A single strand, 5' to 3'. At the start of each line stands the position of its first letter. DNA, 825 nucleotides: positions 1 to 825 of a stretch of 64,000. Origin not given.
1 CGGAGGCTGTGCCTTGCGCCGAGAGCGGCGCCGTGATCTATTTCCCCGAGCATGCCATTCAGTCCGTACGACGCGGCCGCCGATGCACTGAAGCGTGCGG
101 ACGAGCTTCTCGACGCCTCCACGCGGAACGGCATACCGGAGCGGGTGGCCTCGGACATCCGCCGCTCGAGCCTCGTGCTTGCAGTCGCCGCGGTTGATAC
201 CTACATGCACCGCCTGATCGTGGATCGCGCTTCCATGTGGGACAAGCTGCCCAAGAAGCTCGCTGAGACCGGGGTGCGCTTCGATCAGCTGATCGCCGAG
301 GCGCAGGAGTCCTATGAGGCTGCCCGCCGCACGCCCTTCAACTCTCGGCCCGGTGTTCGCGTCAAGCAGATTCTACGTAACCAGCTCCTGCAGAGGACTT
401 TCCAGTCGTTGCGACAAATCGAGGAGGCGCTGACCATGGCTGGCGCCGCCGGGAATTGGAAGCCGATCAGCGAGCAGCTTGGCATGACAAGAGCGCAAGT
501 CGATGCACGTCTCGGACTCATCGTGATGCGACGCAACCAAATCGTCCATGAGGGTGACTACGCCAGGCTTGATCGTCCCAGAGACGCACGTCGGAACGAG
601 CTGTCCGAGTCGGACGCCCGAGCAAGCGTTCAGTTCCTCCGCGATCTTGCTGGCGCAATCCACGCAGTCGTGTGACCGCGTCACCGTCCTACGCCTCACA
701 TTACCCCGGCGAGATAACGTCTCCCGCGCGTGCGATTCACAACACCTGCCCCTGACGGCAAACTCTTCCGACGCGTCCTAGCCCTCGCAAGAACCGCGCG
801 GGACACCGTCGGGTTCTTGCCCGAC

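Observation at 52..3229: Three-gene operon HEPN / GNAT-PIN-GNAT-ASCH / ASCH on a tRNA-Thr island: candidate undescribed RNA-targeting conflict (defence or toxin) system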

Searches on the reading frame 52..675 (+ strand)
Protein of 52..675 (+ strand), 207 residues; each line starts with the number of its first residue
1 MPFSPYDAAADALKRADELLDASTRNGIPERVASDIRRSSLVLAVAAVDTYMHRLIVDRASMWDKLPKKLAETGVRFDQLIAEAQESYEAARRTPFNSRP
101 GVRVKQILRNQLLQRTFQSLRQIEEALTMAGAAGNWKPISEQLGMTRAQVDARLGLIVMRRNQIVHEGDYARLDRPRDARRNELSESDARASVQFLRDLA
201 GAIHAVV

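Call 5: search_protein_families(library=padloc, proteins=[window:52-675:+], max_evalue=1)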
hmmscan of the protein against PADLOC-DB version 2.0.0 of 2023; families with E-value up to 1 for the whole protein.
window:52-675:+ (207 aa): 0 families

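Call 6: search_protein_families(library=ncbifam, proteins=[window:52-675:+], max_evalue=1)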
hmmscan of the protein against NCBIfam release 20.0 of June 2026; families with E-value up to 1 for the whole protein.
window:52-675:+ (207 aa): 2 families
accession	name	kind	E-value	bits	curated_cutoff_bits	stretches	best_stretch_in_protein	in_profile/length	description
NF052667.1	Tsi2_fam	equivalog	0.029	14.8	70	1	35-97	3-65/73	Tsi2 family anti-toxin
TIGR02612.1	mob_myst_A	hypoth_equivalog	0.055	13.3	122.6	1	111-164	7-58/150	mobile mystery protein A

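Call 7: search_protein_families(library=pfam, proteins=[window:52-675:+], max_evalue=1)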
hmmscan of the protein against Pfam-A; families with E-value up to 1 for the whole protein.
window:52-675:+ (207 aa): 1 family
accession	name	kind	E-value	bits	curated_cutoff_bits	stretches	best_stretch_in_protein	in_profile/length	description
PF18735.6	HEPN_RiboL-PSP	-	7.6e-08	32.9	28.4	1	13-203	4-185/191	RiboL-PSP-HEPN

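Call 8: search_protein_families(library=phrogs, proteins=[window:52-675:+], max_evalue=0.1)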
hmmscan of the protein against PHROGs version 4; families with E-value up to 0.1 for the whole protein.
window:52-675:+ (207 aa): 1 family
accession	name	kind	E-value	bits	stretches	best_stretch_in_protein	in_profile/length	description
phrog_13503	-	unknown function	9.1e-34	117.8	1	21-206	14-191/193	-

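Call 37: find_homologous_proteins(query=window:52-675:+, max_evalue=0.001)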
Query window:52-675:+ (207 aa): 186 proteins with E <= 0.001 among 1688 candidates; the best 120 are listed.
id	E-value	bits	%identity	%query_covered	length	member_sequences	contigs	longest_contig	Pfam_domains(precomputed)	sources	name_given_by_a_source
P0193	1.5e-126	437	100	100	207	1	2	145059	PF18735.7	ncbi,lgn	ncbi:MAG: HEPN domain-containing protein [Thermoleophilaceae bacterium]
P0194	5.5e-92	325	72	100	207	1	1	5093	PF18735.7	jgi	-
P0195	8.9e-84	298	67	100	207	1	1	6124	PF18735.7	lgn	-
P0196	9.8e-82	291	67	100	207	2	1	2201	PF18735.7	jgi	jgi:hypothetical protein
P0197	1.7e-80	287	67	100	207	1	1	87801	PF18735.7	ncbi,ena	-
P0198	2.4e-78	280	65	100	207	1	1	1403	PF18735.7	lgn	-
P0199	3.0e-76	273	61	100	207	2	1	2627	PF18735.7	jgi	jgi:hypothetical protein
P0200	3.5e-76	273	65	100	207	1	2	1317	PF18735.7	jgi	jgi:hypothetical protein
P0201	4.3e-76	273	65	100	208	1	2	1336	PF18735.7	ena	-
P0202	7.1e-76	272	62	100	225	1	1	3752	PF18735.7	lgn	-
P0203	3.5e-73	263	60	100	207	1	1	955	PF18735.7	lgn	-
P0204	6.5e-66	240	57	100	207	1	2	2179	PF18735.7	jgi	-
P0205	3.0e-61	224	53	98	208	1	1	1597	PF18735.7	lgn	-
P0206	4.3e-60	221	53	100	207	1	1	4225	PF18735.7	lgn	-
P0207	7.7e-59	217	73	62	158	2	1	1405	-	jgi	-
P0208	2.8e-56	208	53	99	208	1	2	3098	PF18735.7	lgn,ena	-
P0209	5.0e-54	201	52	100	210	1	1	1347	PF18735.7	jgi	jgi:hypothetical protein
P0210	7.2e-54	200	52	100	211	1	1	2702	PF18735.7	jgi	jgi:hypothetical protein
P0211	1.1e-53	200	51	100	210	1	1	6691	PF18735.7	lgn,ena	-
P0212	1.1e-53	200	49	100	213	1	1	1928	PF18735.7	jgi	jgi:hypothetical protein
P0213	1.1e-53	200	51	100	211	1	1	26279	PF18735.7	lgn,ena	-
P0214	1.8e-53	199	53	100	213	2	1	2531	PF18735.7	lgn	-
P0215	6.4e-53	197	50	100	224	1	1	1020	PF18735.7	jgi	jgi:hypothetical protein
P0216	6.5e-53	197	51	100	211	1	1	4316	PF18735.7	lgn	-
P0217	7.2e-53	197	51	100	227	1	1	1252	PF18735.7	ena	-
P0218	1.1e-52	197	51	100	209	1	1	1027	PF18735.7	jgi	jgi:hypothetical protein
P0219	1.4e-52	196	53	100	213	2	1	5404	PF18735.7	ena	-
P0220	2.9e-52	195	51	99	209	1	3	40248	PF18735.7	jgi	jgi:hypothetical protein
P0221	3.7e-52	195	52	100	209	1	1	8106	PF18735.7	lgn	-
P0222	5.7e-52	194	51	100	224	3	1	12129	PF18735.7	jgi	-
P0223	6.5e-52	194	53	100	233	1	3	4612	PF18735.7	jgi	jgi:hypothetical protein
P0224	7.5e-52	194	48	100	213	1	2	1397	PF18735.7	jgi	jgi:hypothetical protein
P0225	3.9e-51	191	53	99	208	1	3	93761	PF18735.7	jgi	jgi:hypothetical protein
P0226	5.8e-51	191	51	99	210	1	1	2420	PF18735.7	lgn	-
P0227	9.3e-51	190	53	100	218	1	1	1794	PF18735.7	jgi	jgi:hypothetical protein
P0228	1.0e-50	190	51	100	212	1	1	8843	PF18735.7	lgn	-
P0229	1.8e-50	189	51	100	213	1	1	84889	PF18735.7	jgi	jgi:hypothetical protein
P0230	3.4e-50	188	50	100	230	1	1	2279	PF18735.7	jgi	jgi:RiboL-PSP-HEPN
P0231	3.7e-50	188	50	100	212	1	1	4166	PF18735.7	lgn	-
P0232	4.4e-50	188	50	100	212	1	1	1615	PF18735.7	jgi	-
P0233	7.1e-50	187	51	100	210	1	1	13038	PF18735.7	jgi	jgi:hypothetical protein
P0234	7.2e-50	187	51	99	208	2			PF18735.7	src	-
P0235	1.0e-49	187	51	99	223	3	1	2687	PF18735.7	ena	-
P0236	1.3e-49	186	51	99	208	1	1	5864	PF18735.7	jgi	jgi:hypothetical protein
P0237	1.8e-49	186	51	100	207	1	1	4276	PF18735.7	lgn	-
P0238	1.4e-48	183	49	100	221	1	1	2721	PF18735.7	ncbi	-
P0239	1.5e-48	183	46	100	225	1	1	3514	PF18735.7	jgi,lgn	-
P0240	1.7e-48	183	48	100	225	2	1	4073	PF18735.7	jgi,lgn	jgi:hypothetical protein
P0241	3.0e-48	182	46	100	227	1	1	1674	PF18735.7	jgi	jgi:RiboL-PSP-HEPN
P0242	3.6e-48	182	50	91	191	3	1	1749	PF18735.7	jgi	jgi:hypothetical protein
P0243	4.1e-48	182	51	99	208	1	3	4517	PF18735.7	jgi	jgi:hypothetical protein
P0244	5.2e-48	181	48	100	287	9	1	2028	PF18735.7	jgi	jgi:RiboL-PSP-HEPN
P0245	6.1e-48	181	50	100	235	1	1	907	PF18735.7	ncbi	-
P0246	1.0e-47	180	49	100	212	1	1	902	PF18735.7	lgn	-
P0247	1.2e-47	180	48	100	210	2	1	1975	PF18735.7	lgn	-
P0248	1.6e-47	180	48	100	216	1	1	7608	PF18735.7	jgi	jgi:RiboL-PSP-HEPN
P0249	1.8e-47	180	49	98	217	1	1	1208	PF18735.7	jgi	jgi:hypothetical protein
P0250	2.6e-47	179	48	100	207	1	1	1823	PF18735.7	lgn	-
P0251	2.9e-47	179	45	100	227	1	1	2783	PF18735.7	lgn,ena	-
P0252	3.5e-47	179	49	86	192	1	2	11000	PF18735.7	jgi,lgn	jgi:hypothetical protein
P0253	4.2e-47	178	51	94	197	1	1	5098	PF18735.7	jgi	-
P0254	4.4e-47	178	44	100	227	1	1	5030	PF18735.7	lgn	-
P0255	5.5e-47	178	53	86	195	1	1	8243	PF18735.7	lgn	-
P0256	6.4e-47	178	45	100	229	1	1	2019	PF18735.7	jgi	jgi:RiboL-PSP-HEPN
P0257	7.2e-47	178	48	91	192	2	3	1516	PF18735.7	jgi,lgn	jgi:hypothetical protein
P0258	8.6e-47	177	48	100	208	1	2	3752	PF18735.7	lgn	-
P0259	1.7e-46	176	52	84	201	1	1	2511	PF18735.7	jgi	jgi:hypothetical protein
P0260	2.6e-46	176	45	100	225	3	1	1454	PF18735.7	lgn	-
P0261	3.0e-46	176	53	84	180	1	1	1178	PF18735.7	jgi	jgi:RiboL-PSP-HEPN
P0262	3.1e-46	175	46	100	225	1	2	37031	PF18735.7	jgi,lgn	jgi:hypothetical protein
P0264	8.3e-46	174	47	100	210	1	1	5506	PF18735.7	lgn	-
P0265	8.9e-46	174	46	99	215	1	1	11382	PF18735.7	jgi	jgi:hypothetical protein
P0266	1.4e-45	173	44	100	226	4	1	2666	PF18735.7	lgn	-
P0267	1.7e-45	173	46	100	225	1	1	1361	PF18735.7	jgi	jgi:hypothetical protein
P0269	2.7e-45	172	52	84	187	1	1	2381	PF18735.7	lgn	-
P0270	2.9e-45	172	45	100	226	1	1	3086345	PF18735.7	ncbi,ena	-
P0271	2.9e-45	172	46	100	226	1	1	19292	PF18735.7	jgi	jgi:hypothetical protein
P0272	3.3e-45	172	46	100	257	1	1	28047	PF18735.7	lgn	-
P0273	5.7e-45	171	51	84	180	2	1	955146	PF18735.7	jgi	jgi:hypothetical protein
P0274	7.4e-45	171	51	88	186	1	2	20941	PF18735.7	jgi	jgi:hypothetical protein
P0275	7.7e-45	171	51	89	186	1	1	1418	PF18735.7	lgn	-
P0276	1.2e-44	170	52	83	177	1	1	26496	PF18735.7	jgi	jgi:RiboL-PSP-HEPN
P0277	1.9e-44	170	44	100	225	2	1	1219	PF18735.7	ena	-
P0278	2.9e-44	169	45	100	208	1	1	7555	PF18735.7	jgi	jgi:hypothetical protein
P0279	3.4e-44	169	50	90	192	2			PF18735.7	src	-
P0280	4.9e-44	168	50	87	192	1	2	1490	PF18735.7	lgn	-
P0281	5.6e-44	168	47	100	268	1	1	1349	PF18735.7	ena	-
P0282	5.8e-44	168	47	95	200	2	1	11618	PF18735.7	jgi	jgi:RiboL-PSP-HEPN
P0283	5.8e-44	168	46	100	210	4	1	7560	PF18735.7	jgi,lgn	jgi:hypothetical protein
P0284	5.9e-44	168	44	100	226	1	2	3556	PF18735.7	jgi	jgi:hypothetical protein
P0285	7.5e-44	168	45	100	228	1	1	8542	PF18735.7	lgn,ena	-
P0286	8.4e-44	168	43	100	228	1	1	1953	PF18735.7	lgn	-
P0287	8.5e-44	168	44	100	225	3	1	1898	PF18735.7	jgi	-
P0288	9.4e-44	167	44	100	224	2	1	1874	PF18735.7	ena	-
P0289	1.0e-43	167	49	83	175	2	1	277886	PF18735.7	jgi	jgi:RiboL-PSP-HEPN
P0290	1.4e-43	167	44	100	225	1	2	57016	PF18735.7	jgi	jgi:hypothetical protein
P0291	2.2e-43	166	51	84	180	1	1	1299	PF18735.7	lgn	-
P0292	2.3e-43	166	44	100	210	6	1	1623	PF18735.7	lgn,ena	-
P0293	3.2e-43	166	47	99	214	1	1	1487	PF18735.7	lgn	-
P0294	4.7e-43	165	48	83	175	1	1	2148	PF18735.7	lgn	-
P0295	7.4e-43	164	44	100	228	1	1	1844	PF18735.7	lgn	-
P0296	8.0e-43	164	47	99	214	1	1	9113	PF18735.7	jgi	jgi:hypothetical protein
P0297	9.3e-43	164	53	80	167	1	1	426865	PF18735.7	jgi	jgi:hypothetical protein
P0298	9.7e-43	164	52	80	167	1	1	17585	PF18735.7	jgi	jgi:hypothetical protein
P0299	1.1e-42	164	51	84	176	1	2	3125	PF18735.7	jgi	jgi:hypothetical protein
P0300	1.5e-42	163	42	100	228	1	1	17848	PF18735.7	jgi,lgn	-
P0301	1.7e-42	163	41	100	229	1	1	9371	PF18735.7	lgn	-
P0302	2.2e-42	163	50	80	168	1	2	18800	PF18735.7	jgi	jgi:hypothetical protein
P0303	2.4e-42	163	53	80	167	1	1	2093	PF18735.7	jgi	jgi:hypothetical protein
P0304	2.9e-42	163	50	80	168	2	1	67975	PF18735.7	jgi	jgi:hypothetical protein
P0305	3.1e-42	162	44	100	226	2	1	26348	PF18735.7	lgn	-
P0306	3.7e-42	162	45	100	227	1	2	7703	PF18735.7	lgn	-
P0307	4.0e-42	162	44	100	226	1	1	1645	PF18735.7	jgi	-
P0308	5.0e-42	162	47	83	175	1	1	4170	PF18735.7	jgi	jgi:hypothetical protein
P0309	5.3e-42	162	45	88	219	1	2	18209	PF18735.7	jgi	jgi:hypothetical protein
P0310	5.5e-42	162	43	100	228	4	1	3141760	PF18735.7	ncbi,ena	-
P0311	6.0e-42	162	53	80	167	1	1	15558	PF18735.7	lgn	-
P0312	7.2e-42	161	48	83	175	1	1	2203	PF18735.7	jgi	jgi:hypothetical protein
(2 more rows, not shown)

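Call 38: find_encoding_contigs(protein=P0195, flank=6000, max_places=2)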
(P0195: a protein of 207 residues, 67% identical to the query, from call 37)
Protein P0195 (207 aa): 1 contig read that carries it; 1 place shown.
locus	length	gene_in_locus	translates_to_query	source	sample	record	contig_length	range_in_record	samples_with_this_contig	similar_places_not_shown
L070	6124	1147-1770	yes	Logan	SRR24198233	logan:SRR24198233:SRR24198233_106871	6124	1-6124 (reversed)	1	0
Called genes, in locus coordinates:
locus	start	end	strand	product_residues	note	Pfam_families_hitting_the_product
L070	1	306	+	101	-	?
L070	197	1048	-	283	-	-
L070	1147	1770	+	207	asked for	PF18735:HEPN_RiboL-PSP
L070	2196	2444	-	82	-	-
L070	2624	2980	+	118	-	PF13191:AAA_16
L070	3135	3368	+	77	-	-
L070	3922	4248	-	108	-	-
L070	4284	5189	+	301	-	-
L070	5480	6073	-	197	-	-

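Call 39: find_encoding_contigs(protein=P0197, flank=6000, max_places=2)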
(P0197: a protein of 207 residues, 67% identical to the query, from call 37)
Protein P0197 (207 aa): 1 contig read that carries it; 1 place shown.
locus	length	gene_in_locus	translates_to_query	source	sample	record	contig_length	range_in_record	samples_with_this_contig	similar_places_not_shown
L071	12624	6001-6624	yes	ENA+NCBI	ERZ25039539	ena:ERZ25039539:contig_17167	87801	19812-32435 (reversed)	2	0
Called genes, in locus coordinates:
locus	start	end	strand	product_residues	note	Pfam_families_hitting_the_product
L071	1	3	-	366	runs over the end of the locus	-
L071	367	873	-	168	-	-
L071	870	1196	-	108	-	-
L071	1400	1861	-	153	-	-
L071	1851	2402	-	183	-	PF07638:Sigma70_ECF (faint), PF04542:Sigma70_r2, PF08281:Sigma70_r4_2, PF04545:Sigma70_r4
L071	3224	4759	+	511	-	PF04326:SLFN_AlbA_2 (faint)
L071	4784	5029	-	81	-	-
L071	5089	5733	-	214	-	-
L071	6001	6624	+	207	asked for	PF18735:HEPN_RiboL-PSP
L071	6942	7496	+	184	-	PF12637:TSCPD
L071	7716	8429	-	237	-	-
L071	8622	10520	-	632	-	-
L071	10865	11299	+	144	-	PF00583:Acetyltransf_1, PF13673:Acetyltransf_10 (weak), PF13508:Acetyltransf_7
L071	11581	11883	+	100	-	PF11964:SpoIIAA-like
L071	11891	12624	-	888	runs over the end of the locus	PF02412:TSP_3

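Call 40: find_encoding_contigs(protein=P0194, flank=6000, max_places=2)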
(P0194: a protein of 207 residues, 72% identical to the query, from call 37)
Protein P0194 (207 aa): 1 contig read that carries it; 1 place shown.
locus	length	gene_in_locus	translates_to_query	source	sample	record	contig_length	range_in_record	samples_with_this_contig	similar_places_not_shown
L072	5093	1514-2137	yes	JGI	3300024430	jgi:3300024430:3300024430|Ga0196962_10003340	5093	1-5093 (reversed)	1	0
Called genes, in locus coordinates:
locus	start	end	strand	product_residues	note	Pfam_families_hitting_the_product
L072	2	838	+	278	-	?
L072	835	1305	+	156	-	-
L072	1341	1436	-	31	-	-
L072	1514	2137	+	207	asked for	PF18735:HEPN_RiboL-PSP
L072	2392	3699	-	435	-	-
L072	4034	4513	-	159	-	PF07883:Cupin_2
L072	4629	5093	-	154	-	?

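Call 48: search_solved_structures(query=window:52-675:+, max_evalue=1)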
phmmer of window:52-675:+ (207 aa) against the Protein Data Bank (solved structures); distinct sequences matched with E-value up to 1: 0.

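Call 61: find_related_loci(query=A2, collection=viral_contigs, flank=5000)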
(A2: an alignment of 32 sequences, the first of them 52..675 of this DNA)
Query A2 (207 aa) in viral_contigs; peptide patterns used: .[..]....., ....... (x = any residue, [..] = any of these).
22 stretches matched a pattern, but none encodes a relative of the query by tblastn (E <= 1e-3).

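Call 67: predict_structure(alignment_id=A2)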
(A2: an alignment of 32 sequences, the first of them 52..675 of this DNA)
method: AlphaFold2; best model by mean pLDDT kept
length: 207 residues; sequences in the alignment: 32
mean_pLDDT: 82.8   pTM: 0.79
mean pLDDT of the five models: 82.8, 79.0, 77.5, 75.2, 72.9
residues with pLDDT >= 90: 99; 70-90: 65; 50-70: 35; < 50: 8
segments of 3 or more residues with pLDDT < 50: 169-171, 173-176
pLDDT, mean of each block of 10 residues (from residue 1): 83 96 93 91 95 88 71 70 67 60 76 88 91 91 96 93 70 49 84 97 95
secondary structure, 60 per line:
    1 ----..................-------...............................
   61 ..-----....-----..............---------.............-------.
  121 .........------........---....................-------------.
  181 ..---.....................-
elements in order: H5-22 H30-62 H68-71 H77-90 H100-112 H120-129 H136-143 H147-166 H186-206

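Call 70: fold_search(model_id=the predicted structure, library=pdb)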
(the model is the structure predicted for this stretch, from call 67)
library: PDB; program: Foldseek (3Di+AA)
matches with E <= 10: 222; with E <= 0.001: 0
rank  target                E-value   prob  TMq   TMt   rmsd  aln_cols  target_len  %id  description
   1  8suk_B                4.7e-01  0.14  0.15  0.15  14.4       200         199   14  Structure of Rhodococcus sp. USK13 DarR-c-di-AMP complex (released 2023-11-01)
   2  7uni_C                5.4e-01  0.21  0.22  0.20  17.7       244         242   13  De novo designed chlorophyll dimer protein with Zn pheophorbide a methyl ester, SP2-ZnPPaM (released 2023-04-19)
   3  6rx4_A                9.0e-01  0.41  0.34  0.18  15.5       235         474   11  THE STRUCTURE OF BD OXIDASE FROM ESCHERICHIA COLI (released 2019-11-20)
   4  7unh_A                1.1e+00  0.14  0.23  0.20  18.6       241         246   16  De novo designed chlorophyll dimer protein in apo state, SP2 (released 2023-04-19)
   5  8oyy_B                1.4e+00  0.09  0.19  0.18  18.9       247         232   12  De novo designed soluble GPCR-like fold GLF_32 (released 2023-10-18)
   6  6h2d_S                1.4e+00  0.08  0.18  0.17  20.6       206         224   12  Structure of the soluble AhlC of the tripartite alpha-pore forming toxin, AHL, from Aeromonas hydrophila. (released 2019-07-10)
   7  9fjr_f                1.4e+00  0.08  0.18  0.13  23.1       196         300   17  Cryo-EM structure of Mycobacterium tuberculosis sigma-B RNA polymerase bound to -10 promoter element ssDNA oligo - sig (released 2025-05-07)
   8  7bxo_F                1.6e+00  0.60  0.38  0.52   5.6       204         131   11  Crystal structure of the toxin-antitoxin with AMP-PNP (released 2020-09-30)
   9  6r1j_J                1.6e+00  0.12  0.23  0.19  23.8       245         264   11  Structure of the soluble AhlC triple head mutant of the tripartite alpha-pore forming toxin, AHL, from Aeromonas hydro (released 2019-07-10)
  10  6qx1_A                1.9e+00  0.08  0.14  0.07  14.9       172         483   12  2.7A structure of benzoisoxazole 3 with S.aureus DNA gyrase and DNA. (released 2019-04-17)
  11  7aek_3A               2.2e+00  0.07  0.16  0.07  23.2       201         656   11  Cryo-EM structure of an extracellular contractile injection system in marine bacterium Algoriphagus machipongonensis, (released 2022-02-16)
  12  2xcs_D                2.4e+00  0.08  0.16  0.06  14.9       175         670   12  The 2.1A crystal structure of S. aureus Gyrase complex with GSK299423 and DNA (released 2010-08-04)
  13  8suk_A                2.5e+00  0.07  0.17  0.18  13.7       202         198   11  Structure of Rhodococcus sp. USK13 DarR-c-di-AMP complex (released 2023-11-01)
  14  7kqr_B                2.6e+00  0.06  0.17  0.13  22.1       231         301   13  A 1.89-A resolution substrate-bound crystal structure of heme-dependent tyrosine hydroxylase from S. sclerotialus (released 2021-03-31)
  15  8qti_F                2.6e+00  0.06  0.17  0.12  24.0       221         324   15  Mycobacterium smegnatis RNAP open promoter complex with SigmaA and RbpA (released 2024-10-02)
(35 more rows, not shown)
